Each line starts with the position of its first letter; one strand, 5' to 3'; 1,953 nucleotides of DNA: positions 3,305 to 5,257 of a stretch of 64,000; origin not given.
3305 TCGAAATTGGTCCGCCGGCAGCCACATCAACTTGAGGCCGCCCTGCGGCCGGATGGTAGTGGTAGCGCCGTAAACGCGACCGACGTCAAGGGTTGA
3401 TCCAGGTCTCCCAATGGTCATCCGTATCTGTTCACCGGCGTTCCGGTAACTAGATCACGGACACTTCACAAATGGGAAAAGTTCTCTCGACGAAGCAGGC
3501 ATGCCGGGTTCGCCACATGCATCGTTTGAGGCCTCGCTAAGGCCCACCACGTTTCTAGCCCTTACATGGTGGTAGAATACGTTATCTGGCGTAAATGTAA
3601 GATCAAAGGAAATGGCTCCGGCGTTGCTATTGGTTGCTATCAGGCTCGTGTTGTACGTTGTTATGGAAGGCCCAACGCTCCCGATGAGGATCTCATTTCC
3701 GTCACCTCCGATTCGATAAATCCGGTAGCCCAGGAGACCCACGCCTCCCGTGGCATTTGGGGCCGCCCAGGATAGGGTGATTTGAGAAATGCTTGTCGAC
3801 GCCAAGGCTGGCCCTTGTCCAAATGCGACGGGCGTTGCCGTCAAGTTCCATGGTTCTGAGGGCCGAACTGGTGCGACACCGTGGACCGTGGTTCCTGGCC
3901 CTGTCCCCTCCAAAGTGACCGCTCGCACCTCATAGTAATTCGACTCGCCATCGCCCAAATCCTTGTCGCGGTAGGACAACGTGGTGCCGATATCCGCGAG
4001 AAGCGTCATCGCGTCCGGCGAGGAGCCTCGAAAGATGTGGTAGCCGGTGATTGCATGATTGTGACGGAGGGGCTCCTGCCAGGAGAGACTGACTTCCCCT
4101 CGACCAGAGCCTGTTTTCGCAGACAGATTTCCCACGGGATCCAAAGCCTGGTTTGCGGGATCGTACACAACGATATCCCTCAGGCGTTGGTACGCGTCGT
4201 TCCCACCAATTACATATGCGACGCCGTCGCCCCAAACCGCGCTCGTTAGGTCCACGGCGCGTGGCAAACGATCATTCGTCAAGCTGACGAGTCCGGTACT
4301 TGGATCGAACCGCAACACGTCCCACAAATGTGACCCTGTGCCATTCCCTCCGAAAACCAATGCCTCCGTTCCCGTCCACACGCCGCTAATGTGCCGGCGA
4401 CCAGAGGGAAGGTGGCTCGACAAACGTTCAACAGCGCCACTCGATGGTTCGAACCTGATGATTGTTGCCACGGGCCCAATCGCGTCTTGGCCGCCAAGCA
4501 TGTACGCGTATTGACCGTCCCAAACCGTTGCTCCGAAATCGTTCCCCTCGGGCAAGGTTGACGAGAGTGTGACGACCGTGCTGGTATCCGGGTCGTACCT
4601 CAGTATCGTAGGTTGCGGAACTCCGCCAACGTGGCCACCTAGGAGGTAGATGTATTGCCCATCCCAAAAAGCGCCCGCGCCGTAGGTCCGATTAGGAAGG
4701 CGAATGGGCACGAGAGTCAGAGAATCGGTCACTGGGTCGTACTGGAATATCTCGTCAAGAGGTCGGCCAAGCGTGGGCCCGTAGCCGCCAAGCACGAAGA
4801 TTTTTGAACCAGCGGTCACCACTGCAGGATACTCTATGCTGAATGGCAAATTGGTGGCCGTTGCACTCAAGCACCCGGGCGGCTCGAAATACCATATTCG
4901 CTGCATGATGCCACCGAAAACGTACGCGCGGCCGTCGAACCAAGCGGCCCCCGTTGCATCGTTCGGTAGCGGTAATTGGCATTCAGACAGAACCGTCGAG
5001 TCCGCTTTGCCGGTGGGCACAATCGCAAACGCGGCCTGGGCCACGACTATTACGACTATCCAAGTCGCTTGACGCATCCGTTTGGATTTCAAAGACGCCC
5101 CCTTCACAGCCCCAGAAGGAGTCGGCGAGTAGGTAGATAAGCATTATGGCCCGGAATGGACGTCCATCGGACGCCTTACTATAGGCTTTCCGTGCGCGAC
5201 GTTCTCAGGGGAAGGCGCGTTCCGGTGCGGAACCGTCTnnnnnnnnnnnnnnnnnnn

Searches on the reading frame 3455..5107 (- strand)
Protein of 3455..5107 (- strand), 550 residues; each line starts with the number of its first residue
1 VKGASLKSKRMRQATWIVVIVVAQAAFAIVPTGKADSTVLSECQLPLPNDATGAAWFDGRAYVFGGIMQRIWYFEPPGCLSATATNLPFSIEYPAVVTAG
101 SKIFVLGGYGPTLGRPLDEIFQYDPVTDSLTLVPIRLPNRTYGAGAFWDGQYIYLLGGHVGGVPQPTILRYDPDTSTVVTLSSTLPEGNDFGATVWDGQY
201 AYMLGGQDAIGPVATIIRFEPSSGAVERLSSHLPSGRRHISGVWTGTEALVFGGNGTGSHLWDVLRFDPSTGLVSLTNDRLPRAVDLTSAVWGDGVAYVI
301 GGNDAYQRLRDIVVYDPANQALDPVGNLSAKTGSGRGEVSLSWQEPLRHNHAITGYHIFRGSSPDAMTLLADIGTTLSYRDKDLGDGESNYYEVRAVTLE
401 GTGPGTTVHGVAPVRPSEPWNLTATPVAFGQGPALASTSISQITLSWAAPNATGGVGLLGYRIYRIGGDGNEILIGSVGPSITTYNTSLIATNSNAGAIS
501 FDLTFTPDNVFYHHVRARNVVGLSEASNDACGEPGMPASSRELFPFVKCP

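Call 29: search_protein_families(library=pfam, proteins=[window:3455-5107:-], max_evalue=0.001)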
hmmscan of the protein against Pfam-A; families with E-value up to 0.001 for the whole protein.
window:3455-5107:- (550 aa): 10 families
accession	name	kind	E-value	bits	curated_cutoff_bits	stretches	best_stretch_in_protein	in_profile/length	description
PF13964.12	Kelch_6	-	8e-23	80.1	25.3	2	93-138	4-47/50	Kelch motif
PF24681.1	Kelch_KLHDC2_KLHL20_DRC7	-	2e-19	70.2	50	2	231-320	98-189/221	KLHDC2/KLHL20/DRC7 Kelch-repeats domain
PF01344.31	Kelch_1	-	2.4e-17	62.5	20.1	1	94-129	5-38/46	Kelch motif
PF13415.12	Kelch_3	-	9.8e-13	48.4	22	0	249-283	4-38/48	Galactose oxidase, central domain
PF00041.27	fn3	-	2e-07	31.5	25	1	323-404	1-76/84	Fibronectin type III domain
PF13418.12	Kelch_4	-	1e-06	29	21.6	0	97-128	9-39/49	Galactose oxidase, central domain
PF24981.1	Beta-prop_ATRN-LZTR1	-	3.1e-06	27.1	50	0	61-207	52-220/289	Attractin/LZTR1 beta-propeller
PF25210.1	Kelch_FKB95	-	6.1e-06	26.5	70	0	232-332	28-130/268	FKB95, Kelch-repeats domain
PF24996.1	NANM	-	6.9e-05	22.3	45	0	92-159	55-125/350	N-acetylneuraminate epimerase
PF07646.21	Kelch_2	-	0.00041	20.6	21.3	0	95-131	6-42/48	Kelch motif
